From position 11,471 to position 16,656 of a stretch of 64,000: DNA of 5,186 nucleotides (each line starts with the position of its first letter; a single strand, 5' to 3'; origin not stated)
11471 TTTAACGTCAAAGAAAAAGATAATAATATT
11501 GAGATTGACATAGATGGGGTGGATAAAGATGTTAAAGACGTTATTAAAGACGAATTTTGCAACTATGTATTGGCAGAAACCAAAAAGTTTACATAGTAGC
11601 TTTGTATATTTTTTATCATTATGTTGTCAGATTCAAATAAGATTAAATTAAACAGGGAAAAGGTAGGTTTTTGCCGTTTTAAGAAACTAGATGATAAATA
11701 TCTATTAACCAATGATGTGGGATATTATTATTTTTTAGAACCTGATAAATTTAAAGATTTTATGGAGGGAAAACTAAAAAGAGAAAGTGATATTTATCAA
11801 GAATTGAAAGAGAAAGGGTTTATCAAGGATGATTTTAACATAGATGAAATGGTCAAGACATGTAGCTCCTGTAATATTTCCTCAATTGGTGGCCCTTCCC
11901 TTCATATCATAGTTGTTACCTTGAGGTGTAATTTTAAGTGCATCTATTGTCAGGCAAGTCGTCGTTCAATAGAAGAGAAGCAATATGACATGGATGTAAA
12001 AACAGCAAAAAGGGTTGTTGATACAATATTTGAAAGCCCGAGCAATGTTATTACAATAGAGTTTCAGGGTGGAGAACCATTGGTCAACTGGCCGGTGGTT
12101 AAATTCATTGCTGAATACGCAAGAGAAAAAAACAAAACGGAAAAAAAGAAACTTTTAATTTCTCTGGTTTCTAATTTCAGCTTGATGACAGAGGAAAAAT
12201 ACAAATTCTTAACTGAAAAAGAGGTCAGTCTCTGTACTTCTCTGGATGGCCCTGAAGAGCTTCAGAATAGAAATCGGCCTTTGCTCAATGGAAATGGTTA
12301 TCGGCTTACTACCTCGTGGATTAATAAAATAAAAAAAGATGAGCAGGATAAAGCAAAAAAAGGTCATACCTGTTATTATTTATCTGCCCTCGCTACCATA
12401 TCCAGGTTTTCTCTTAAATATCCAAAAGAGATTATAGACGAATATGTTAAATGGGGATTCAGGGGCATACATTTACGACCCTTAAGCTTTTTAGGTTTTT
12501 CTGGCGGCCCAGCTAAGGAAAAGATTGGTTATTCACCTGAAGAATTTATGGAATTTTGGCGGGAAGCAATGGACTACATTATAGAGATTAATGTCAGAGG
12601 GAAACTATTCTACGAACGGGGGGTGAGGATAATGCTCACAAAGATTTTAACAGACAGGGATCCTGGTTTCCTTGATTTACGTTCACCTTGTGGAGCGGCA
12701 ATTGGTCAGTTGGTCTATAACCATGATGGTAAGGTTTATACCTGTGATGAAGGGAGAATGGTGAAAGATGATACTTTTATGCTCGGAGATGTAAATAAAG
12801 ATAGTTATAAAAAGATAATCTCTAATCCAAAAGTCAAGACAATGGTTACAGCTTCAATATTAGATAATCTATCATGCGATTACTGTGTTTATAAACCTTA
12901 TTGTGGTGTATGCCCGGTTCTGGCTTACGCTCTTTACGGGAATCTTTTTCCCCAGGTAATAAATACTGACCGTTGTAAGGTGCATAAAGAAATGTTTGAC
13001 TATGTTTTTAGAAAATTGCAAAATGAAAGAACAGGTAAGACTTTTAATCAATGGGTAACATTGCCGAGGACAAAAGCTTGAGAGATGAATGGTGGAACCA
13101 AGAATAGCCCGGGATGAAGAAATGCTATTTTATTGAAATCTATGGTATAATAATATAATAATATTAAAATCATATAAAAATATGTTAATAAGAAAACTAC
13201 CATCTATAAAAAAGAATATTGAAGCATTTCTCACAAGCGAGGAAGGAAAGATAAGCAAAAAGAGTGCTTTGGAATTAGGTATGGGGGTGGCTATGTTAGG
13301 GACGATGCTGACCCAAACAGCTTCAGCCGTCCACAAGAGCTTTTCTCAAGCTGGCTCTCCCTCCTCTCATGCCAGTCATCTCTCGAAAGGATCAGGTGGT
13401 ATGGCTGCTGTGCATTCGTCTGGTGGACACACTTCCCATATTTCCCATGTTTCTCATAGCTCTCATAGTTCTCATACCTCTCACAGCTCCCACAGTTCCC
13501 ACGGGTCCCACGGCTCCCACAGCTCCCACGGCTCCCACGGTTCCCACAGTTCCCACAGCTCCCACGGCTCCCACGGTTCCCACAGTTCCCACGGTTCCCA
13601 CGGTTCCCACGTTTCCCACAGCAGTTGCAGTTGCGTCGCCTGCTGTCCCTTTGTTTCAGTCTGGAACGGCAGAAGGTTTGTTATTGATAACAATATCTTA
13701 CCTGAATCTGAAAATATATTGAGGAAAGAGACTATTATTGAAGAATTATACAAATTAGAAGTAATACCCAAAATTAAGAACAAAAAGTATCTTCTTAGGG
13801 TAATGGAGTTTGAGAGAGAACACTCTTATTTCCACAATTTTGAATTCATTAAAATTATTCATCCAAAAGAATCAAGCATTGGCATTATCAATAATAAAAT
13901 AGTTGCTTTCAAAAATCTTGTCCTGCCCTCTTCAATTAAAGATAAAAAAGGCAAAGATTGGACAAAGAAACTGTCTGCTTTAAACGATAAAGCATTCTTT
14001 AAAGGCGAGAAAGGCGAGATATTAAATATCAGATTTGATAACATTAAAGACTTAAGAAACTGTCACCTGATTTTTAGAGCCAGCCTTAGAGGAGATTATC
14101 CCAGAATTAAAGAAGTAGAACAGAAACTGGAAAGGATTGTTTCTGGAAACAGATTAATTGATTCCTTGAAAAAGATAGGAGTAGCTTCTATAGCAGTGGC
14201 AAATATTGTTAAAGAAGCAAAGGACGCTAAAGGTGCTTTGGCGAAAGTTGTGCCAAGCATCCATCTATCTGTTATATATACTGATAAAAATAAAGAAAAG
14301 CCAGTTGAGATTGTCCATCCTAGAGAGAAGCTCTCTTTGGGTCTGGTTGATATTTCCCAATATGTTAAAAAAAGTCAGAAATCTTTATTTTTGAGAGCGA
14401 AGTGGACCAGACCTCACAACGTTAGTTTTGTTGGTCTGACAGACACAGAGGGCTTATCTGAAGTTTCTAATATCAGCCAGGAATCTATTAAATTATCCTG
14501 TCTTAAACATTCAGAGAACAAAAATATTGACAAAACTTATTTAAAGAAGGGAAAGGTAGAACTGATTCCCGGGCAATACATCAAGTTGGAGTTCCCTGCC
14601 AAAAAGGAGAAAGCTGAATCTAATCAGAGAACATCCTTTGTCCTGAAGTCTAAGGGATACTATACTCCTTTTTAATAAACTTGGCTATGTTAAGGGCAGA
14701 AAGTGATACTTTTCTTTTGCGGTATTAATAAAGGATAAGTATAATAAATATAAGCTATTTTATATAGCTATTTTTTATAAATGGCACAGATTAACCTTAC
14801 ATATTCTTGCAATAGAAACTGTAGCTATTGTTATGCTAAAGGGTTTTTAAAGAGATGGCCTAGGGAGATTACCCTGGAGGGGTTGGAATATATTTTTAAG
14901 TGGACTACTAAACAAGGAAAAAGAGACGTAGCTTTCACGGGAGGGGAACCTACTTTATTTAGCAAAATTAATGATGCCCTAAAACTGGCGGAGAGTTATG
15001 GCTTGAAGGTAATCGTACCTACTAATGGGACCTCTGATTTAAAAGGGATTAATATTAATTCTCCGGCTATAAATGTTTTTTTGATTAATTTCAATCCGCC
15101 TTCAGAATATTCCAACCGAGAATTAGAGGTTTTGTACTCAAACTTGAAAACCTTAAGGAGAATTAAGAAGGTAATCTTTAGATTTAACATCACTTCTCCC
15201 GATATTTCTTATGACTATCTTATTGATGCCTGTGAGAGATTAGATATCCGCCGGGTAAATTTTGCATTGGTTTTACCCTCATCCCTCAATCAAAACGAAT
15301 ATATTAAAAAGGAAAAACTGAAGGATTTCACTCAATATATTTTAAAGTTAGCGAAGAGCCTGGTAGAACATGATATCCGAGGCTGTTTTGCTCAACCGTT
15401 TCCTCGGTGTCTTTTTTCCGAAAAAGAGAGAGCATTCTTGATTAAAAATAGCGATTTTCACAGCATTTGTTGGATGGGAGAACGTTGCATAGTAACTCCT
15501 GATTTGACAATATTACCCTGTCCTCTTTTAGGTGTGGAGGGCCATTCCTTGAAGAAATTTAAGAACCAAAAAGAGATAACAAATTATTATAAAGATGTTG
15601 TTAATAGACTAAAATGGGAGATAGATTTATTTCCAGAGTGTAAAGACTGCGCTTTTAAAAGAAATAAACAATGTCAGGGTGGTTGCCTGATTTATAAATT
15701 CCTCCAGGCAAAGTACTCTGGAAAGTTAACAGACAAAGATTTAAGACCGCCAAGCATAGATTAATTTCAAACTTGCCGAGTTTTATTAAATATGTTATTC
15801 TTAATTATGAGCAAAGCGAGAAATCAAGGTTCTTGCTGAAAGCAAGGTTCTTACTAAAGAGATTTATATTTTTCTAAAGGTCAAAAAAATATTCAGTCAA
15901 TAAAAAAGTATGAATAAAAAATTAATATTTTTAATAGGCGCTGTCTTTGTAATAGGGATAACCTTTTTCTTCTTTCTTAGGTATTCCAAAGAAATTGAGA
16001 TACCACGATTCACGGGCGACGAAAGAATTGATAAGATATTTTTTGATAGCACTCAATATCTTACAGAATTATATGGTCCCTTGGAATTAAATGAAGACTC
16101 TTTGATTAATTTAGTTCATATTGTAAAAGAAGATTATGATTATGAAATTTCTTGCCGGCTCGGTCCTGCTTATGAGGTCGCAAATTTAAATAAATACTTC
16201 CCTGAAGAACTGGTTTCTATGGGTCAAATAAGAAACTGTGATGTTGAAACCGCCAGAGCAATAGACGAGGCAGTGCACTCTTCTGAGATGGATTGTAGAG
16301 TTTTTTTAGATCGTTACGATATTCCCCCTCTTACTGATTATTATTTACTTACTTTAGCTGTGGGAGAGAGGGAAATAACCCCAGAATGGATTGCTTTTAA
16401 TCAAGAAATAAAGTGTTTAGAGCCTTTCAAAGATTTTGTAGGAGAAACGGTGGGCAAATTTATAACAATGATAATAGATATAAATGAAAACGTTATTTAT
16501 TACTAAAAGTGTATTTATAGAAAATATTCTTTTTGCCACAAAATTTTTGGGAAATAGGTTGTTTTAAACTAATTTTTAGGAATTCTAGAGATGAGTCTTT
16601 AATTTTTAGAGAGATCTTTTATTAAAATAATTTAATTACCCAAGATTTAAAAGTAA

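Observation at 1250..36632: The radical SAM island splits a type IV pilus super-locus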

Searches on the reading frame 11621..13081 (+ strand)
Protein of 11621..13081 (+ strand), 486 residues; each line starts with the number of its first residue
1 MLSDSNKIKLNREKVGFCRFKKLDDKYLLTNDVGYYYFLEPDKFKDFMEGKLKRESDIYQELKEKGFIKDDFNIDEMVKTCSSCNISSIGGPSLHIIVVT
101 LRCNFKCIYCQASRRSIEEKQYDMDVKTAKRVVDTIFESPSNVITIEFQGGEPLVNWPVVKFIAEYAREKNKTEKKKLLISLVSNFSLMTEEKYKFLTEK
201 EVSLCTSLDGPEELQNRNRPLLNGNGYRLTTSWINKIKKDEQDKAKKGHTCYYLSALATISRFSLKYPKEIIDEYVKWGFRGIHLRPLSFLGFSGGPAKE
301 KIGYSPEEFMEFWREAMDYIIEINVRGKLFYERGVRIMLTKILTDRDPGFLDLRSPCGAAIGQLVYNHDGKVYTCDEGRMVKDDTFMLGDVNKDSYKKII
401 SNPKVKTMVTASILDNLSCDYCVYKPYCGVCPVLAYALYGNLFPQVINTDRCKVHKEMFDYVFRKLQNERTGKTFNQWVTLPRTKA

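Call 5: search_protein_families(library=pfam, proteins=[window:11621-13081:+], max_evalue=0.01)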
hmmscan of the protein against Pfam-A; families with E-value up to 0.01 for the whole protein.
window:11621-13081:+ (486 aa): 3 families
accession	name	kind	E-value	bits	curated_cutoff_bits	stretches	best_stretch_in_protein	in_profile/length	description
PF04055.27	Radical_SAM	-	1.8e-13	51.4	29.5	1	97-218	1-116/166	Radical SAM superfamily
PF13353.11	Fer4_12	-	2e-08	35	22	1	91-205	3-114/137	4Fe-4S single cluster domain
PF13186.11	SPASM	-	3.1e-05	24.6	21.5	1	357-422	1-66/67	Iron-sulfur cluster-binding domain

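Call 9: search_protein_families(library=ncbifam, proteins=[window:11621-13081:+], max_evalue=0.01)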
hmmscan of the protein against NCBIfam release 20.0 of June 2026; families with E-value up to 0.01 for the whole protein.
window:11621-13081:+ (486 aa): 67 families (the best 25 are shown)
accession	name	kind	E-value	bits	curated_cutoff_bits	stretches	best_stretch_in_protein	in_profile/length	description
TIGR03978.1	rSAM_paired_1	equivalog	2.9e-147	491.2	370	1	18-479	4-466/466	His-Xaa-Ser system radical SAM maturase HxsB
TIGR04064.1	rSAM_nif11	equivalog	1.9e-36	125.8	518.7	1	96-429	81-397/459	nif11-like peptide radical SAM maturase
NF047865.1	rSAM_PapB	equivalog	4.4e-33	114.9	340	1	97-433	7-318/330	PapB family radical SAM/SPASM ranthipeptide maturase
TIGR04068.1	rSAM_ocin_clost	equivalog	1.2e-32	113.5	500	1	51-246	42-241/462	Cys-rich peptide radical SAM maturase CcpM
TIGR03906.1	quino_hemo_SAM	equivalog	6.7e-32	110.7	453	2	56-226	61-229/467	quinohemoprotein amine dehydrogenase maturation protein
TIGR03974.1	rSAM_six_Cys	equivalog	4.9e-30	104.8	425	1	51-443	58-428/451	thioether cross-link-forming SCIFF peptide maturase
NF040492.1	not_ScfB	exception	5.4e-30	104.7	855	1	98-461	100-443/450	ScfB-related radical SAM/SPASM orphan maturase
TIGR03942.1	sulfatase_rSAM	equivalog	5.8e-24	84.8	349.45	1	99-467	7-358/363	anaerobic sulfatase maturase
TIGR04083.1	rSAM_pep_methan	hypoth_equivalog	4e-22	78.6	300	1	96-474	3-351/376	TIGR04083 family peptide-modifying radical SAM enzyme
NF035951.1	rSAM_RumMC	equivalog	4.3e-21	75.2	720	1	96-226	115-247/510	RumMC family radical SAM sactipeptide maturase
NF038107.1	rSAM_NF038107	equivalog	4.9e-21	75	600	2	23-240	13-236/444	Cys-every-fifth radical SAM/SPASM peptide maturase CefB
TIGR04280.1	geopep_mat_rSAM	hypoth_equivalog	9e-19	67.7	400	1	59-226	50-218/428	geopeptide radical SAM maturase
NF041298.1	rSAM_mat_DynA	equivalog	9.2e-19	67.6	450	1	96-468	4-355/356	dynobactin maturation radical SAM/SPASM protein DynA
NF010321.0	PRK13758.1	equivalog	1e-17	64.3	441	1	94-468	6-364/370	anaerobic sulfatase-maturase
TIGR04136.1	rSAM_FibroRumin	equivalog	3.6e-16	59.1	400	1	94-441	92-429/458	FibroRumin system radical SAM peptide maturase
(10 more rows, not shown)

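Call 13: find_encoding_contigs(protein=window:11621-13081:+, flank=10000, max_places=6)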
Protein window:11621-13081:+ (486 aa): 1 contig read that carries it; 1 place shown.
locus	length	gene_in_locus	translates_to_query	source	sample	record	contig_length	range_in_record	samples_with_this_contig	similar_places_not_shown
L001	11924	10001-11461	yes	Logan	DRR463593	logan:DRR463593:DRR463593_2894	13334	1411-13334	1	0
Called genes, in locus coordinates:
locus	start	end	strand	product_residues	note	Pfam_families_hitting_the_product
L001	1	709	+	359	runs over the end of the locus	PF06723:MreB_Mbl (faint), PF11104:PilM_2, PF14450:FtsA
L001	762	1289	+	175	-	-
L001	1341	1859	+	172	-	PF04350:PilO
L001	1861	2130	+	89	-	-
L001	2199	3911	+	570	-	PF05157:MshEN, PF00437:T2SSE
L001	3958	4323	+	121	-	PF00072:Response_reg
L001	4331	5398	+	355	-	PF00437:T2SSE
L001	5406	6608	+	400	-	PF28597:T2SSF_N, PF00482:T2SSF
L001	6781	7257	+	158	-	PF07963:N_methyl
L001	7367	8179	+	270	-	PF06750:A24_N_bact, PF01478:Peptidase_A24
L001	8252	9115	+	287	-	PF04467:DUF483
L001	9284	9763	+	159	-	PF27806:HxsD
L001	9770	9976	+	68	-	-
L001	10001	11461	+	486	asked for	PF13353:Fer4_12, PF04055:Radical_SAM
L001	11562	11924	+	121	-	?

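Call 49: search_protein_families(library=padloc, proteins=[window:11621-13081:+], max_evalue=0.01)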
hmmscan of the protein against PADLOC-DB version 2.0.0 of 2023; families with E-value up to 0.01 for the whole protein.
window:11621-13081:+ (486 aa): 2 families
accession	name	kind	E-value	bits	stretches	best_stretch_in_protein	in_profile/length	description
PDLC02903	pVip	-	1.1e-10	39.4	1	99-217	6-109/257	Viperins not associated with kinases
PDLC02904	pVip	-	1.3e-08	32.7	1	99-240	9-139/262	Viperins associated with kinases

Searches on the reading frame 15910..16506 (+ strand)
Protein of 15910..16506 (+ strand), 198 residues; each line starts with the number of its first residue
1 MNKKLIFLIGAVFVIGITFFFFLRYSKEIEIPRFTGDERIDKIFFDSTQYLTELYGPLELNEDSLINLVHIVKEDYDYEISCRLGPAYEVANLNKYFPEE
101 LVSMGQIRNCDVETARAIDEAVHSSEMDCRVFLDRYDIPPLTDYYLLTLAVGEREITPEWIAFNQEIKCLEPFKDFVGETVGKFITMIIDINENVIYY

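Call 5: search_protein_families(library=pfam, proteins=[window:15910-16506:+], max_evalue=0.01)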
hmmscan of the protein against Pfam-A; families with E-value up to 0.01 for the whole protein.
window:15910-16506:+ (198 aa): 0 families

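Call 9: search_protein_families(library=ncbifam, proteins=[window:15910-16506:+], max_evalue=0.01)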
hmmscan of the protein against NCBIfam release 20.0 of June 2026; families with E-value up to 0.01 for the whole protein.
window:15910-16506:+ (198 aa): 0 families

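Call 49: search_protein_families(library=padloc, proteins=[window:15910-16506:+], max_evalue=0.01)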
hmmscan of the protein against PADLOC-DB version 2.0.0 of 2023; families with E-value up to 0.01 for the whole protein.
window:15910-16506:+ (198 aa): 0 families

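Call 61: search_protein_families(library=pfam, proteins=[window:15910-16506:+], max_evalue=10)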
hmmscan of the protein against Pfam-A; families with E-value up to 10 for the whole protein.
window:15910-16506:+ (198 aa): 1 family
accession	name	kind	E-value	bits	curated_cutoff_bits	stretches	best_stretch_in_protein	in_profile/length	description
PF11337.13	DUF3139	-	0.013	16.5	27.3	1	3-43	2-42/83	Protein of unknown function (DUF3139)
